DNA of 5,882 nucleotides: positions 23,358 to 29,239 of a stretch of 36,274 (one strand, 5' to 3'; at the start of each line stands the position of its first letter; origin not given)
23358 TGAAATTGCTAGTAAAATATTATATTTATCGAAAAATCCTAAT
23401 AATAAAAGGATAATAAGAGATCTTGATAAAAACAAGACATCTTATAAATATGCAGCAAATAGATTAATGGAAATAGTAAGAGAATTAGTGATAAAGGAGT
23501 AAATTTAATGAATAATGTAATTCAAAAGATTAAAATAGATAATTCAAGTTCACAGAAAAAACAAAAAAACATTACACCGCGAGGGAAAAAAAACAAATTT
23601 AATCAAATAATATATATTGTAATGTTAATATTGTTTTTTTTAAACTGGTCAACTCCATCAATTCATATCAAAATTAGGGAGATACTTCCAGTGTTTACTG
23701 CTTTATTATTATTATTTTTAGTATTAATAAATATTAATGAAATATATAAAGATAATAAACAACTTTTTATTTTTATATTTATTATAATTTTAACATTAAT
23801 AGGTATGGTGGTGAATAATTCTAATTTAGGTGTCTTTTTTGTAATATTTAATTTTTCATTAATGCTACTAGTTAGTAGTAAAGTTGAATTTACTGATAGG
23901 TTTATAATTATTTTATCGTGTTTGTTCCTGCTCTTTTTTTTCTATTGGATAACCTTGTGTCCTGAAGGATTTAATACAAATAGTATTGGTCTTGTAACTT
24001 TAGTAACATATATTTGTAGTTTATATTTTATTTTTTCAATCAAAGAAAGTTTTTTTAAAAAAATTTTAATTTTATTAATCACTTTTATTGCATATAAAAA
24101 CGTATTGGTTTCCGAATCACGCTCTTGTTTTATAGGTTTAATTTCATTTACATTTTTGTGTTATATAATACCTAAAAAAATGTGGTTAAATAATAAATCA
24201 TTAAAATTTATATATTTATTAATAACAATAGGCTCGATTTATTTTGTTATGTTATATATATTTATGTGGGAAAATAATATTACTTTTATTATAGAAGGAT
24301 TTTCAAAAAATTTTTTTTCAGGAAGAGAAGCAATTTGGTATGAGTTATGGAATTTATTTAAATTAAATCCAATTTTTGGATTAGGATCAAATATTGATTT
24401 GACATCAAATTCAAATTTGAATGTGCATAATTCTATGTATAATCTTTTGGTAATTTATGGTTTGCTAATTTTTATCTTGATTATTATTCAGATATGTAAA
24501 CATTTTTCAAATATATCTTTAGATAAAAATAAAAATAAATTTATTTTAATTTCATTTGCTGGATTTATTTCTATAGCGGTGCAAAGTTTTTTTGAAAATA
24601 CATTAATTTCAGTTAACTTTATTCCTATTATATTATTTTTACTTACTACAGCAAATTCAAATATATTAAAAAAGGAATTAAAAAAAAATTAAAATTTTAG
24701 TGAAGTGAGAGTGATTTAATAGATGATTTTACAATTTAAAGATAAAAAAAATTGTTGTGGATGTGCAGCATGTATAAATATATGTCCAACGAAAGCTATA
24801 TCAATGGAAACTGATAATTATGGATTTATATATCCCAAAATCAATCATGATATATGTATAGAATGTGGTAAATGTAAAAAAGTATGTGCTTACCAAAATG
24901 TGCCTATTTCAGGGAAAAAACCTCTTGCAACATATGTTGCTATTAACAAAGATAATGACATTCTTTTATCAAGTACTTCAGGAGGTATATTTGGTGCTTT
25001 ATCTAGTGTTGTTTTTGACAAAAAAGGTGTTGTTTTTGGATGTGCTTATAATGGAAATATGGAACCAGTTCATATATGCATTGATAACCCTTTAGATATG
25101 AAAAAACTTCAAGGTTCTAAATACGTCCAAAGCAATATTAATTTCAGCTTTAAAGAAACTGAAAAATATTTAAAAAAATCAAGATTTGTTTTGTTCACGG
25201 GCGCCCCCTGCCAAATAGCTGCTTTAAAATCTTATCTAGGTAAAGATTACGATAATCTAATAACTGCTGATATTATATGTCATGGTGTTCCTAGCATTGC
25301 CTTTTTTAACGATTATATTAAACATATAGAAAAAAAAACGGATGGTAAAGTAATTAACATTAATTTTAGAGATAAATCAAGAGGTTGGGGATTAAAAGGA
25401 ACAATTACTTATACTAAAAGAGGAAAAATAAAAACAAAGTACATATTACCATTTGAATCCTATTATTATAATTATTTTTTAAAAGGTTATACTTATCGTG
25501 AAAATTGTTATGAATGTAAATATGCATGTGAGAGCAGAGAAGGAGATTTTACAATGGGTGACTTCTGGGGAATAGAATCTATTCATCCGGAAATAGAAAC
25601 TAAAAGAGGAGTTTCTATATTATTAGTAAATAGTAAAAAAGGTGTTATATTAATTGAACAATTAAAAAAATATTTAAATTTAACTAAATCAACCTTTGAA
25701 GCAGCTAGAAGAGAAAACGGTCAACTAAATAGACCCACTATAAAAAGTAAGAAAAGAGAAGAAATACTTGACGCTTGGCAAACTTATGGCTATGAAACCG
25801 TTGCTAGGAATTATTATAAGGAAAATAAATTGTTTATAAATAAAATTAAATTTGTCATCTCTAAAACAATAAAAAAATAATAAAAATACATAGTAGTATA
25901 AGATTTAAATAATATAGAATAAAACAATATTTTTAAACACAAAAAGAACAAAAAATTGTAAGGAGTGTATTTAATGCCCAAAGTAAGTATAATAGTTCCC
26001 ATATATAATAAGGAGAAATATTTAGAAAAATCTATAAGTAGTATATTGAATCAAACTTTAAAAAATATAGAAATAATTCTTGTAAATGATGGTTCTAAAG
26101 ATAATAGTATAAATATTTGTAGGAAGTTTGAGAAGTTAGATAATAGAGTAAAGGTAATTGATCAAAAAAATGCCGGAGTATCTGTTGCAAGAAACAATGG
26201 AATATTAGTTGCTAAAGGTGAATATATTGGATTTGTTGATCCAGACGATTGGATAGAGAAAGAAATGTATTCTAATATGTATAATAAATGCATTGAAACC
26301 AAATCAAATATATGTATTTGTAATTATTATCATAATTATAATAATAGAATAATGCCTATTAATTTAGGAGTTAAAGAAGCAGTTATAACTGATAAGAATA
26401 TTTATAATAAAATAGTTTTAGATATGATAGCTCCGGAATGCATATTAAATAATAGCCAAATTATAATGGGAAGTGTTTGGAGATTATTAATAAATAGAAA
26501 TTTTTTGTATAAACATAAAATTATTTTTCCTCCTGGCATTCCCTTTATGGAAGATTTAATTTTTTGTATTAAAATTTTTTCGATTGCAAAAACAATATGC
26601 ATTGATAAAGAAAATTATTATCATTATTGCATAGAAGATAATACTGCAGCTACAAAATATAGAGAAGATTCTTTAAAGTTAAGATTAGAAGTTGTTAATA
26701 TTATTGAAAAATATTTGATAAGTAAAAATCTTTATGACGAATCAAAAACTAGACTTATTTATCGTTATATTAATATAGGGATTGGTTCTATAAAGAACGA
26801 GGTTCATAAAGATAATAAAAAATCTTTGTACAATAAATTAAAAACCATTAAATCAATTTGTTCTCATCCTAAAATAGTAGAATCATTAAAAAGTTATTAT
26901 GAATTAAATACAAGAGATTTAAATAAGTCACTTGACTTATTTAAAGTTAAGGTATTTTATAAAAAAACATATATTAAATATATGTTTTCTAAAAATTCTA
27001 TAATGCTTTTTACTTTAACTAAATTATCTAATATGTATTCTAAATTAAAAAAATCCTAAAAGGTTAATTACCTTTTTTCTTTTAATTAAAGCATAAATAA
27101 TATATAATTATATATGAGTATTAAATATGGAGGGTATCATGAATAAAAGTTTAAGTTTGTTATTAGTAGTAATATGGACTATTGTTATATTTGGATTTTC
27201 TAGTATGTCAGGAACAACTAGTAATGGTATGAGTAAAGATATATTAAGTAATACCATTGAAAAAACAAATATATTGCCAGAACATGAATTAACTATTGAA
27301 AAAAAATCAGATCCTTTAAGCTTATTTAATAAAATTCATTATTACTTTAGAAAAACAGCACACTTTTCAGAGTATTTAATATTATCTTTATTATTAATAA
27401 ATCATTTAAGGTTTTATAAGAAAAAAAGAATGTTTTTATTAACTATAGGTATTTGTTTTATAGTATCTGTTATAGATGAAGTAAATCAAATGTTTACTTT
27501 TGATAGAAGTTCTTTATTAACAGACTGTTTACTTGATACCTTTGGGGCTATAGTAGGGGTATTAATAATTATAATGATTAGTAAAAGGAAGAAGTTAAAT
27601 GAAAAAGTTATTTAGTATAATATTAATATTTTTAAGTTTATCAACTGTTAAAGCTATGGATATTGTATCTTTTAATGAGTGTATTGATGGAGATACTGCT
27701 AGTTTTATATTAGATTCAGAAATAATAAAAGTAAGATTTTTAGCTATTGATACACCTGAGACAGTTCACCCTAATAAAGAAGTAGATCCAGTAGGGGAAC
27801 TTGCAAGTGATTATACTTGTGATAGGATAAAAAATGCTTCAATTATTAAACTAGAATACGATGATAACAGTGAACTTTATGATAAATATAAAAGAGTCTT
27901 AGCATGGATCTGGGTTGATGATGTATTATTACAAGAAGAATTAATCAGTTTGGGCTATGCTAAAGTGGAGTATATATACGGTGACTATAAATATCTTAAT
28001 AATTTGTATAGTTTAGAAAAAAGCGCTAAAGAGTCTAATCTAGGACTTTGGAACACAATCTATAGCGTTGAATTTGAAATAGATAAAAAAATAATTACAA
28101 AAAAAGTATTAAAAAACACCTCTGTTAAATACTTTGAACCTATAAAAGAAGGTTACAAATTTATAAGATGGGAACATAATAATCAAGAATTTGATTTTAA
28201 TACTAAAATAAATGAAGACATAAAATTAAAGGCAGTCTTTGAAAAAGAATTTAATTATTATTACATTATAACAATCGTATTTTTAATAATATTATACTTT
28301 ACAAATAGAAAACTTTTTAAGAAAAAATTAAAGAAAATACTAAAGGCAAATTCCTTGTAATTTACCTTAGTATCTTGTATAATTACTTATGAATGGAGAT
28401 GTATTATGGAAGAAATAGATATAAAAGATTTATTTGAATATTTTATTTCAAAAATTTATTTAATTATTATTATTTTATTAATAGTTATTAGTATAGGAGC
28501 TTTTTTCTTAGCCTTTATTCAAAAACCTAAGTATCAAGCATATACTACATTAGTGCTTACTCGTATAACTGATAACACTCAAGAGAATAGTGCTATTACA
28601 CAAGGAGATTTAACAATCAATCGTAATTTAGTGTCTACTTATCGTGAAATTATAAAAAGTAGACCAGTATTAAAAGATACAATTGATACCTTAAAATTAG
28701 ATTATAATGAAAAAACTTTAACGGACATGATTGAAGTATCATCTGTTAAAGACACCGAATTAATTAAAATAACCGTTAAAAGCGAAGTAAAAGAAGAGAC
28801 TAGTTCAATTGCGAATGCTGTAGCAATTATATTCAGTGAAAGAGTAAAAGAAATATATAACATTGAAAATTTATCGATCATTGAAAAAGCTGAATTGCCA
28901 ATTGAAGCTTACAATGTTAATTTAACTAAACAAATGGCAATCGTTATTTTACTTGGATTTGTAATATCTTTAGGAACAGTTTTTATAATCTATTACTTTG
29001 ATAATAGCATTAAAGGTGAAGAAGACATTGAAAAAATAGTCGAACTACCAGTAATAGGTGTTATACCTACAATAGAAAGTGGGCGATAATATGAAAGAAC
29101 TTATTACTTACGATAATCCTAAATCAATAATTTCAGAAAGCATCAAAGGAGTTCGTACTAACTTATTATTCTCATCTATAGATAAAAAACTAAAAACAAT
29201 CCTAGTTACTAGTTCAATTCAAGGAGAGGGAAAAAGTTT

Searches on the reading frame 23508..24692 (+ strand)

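Call 22: search_protein_families(library=pfam, proteins=[window:23508-24692:+], max_evalue=0.001)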
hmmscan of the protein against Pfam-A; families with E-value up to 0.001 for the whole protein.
window:23508-24692:+ (394 aa): 1 family
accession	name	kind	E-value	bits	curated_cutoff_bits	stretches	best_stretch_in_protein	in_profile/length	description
PF04932.20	Wzy_C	-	4.8e-09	36.6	31.7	1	197-326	8-149/149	O-Antigen ligase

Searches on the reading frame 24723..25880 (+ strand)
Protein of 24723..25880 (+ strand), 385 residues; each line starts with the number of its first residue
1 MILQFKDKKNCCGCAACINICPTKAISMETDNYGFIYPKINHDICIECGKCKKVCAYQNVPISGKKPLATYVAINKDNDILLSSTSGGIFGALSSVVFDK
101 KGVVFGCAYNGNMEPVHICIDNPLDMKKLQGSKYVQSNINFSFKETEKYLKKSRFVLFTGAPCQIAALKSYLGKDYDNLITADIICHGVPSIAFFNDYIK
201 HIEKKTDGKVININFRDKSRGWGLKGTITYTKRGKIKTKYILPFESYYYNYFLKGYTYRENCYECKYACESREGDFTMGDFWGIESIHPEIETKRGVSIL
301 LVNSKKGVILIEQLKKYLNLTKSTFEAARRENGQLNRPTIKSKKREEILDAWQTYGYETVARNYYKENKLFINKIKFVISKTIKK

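Call 22: search_protein_families(library=pfam, proteins=[window:24723-25880:+], max_evalue=0.001)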
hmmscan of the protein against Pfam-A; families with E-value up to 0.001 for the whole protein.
window:24723-25880:+ (385 aa): 9 families
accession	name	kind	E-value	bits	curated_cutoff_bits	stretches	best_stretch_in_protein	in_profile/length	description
PF04432.18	FrhB_FdhB_C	-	7.4e-20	71.8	23.3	1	156-320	4-142/150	Coenzyme F420 hydrogenase/dehydrogenase, beta subunit C terminus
PF12838.12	Fer4_7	-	2.2e-08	34.9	27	1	10-58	1-51/52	4Fe-4S dicluster domain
PF13237.11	Fer4_10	-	8.9e-07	29.2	25.5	0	38-59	2-25/53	4Fe-4S dicluster domain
PF13187.11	Fer4_9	-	2e-06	28.2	27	1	10-58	1-50/52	4Fe-4S dicluster domain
PF14697.11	Fer4_21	-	7.7e-06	26.4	35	0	39-66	2-32/59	4Fe-4S dicluster domain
PF04422.18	FrhB_FdhB_N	-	3e-05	24.5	22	1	71-139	2-73/78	Coenzyme F420 hydrogenase/dehydrogenase, beta subunit N-term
PF00037.32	Fer4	-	0.00014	22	21.1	0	7-27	4-24/24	4Fe-4S binding domain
PF25160.1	LdpA_Fe-S-bd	-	0.00034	20.8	27.6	1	17-60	9-43/49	LdpA Fe-S cluster-binding domain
PF12837.12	Fer4_6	-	0.00044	20.5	25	1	38-58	2-22/24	4Fe-4S binding domain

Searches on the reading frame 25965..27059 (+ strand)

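Call 22: search_protein_families(library=pfam, proteins=[window:25965-27059:+], max_evalue=0.001)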
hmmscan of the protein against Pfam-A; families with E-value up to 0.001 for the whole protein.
window:25965-27059:+ (364 aa): 3 families
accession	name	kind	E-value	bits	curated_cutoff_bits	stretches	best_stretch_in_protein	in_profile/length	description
PF00535.33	Glycos_transf_2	-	7.1e-35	120.8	23.3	1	8-133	1-128/168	Glycosyl transferase family 2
PF10111.15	Glyco_tranf_2_2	-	1.2e-11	45.1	27.3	1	8-122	1-123/276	Glycosyltransferase like family 2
PF13641.12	Glyco_tranf_2_3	-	2.9e-08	34.4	27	1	5-100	1-102/230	Glycosyltransferase like family 2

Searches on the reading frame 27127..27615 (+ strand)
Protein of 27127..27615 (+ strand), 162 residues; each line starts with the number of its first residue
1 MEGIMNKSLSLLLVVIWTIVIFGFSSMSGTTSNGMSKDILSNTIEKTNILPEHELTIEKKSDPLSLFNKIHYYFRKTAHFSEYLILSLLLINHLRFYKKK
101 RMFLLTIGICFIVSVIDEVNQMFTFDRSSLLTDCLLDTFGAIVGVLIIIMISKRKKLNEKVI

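Call 22: search_protein_families(library=pfam, proteins=[window:27127-27615:+], max_evalue=0.001)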
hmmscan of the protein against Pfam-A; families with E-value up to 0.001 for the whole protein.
window:27127-27615:+ (162 aa): 1 family
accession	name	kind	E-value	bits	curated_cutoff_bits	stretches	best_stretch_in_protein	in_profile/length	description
PF04892.17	VanZ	-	3.5e-20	73.3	30.1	1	11-151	2-125/126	VanZ like family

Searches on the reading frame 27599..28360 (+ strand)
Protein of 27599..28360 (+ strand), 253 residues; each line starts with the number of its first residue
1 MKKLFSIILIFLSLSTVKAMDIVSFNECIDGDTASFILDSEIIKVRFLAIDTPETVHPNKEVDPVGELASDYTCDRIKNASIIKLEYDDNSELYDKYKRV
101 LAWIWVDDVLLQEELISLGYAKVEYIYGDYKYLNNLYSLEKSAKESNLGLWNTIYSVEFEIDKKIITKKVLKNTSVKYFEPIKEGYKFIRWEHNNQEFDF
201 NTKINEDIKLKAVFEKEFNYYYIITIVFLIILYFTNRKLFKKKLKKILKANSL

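Call 22: search_protein_families(library=pfam, proteins=[window:27599-28360:+], max_evalue=0.001)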
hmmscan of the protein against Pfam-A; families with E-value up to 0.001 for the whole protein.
window:27599-28360:+ (253 aa): 2 families
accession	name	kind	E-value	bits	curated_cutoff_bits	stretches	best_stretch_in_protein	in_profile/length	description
PF00565.23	SNase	-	3.4e-20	72.9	21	1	44-152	1-106/107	Staphylococcal nuclease homologue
PF09479.16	Flg_new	-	1.5e-06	28.6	27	1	155-212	1-64/65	Listeria-Bacteroides repeat domain (List_Bact_rpt)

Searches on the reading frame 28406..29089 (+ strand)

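Call 22: search_protein_families(library=pfam, proteins=[window:28406-29089:+], max_evalue=0.001)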
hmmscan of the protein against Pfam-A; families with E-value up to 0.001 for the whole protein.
window:28406-29089:+ (227 aa): 1 family
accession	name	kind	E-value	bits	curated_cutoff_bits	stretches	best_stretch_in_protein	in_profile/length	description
PF02706.20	Wzz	-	1.4e-16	61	25.5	1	2-96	1-91/91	Chain length determinant protein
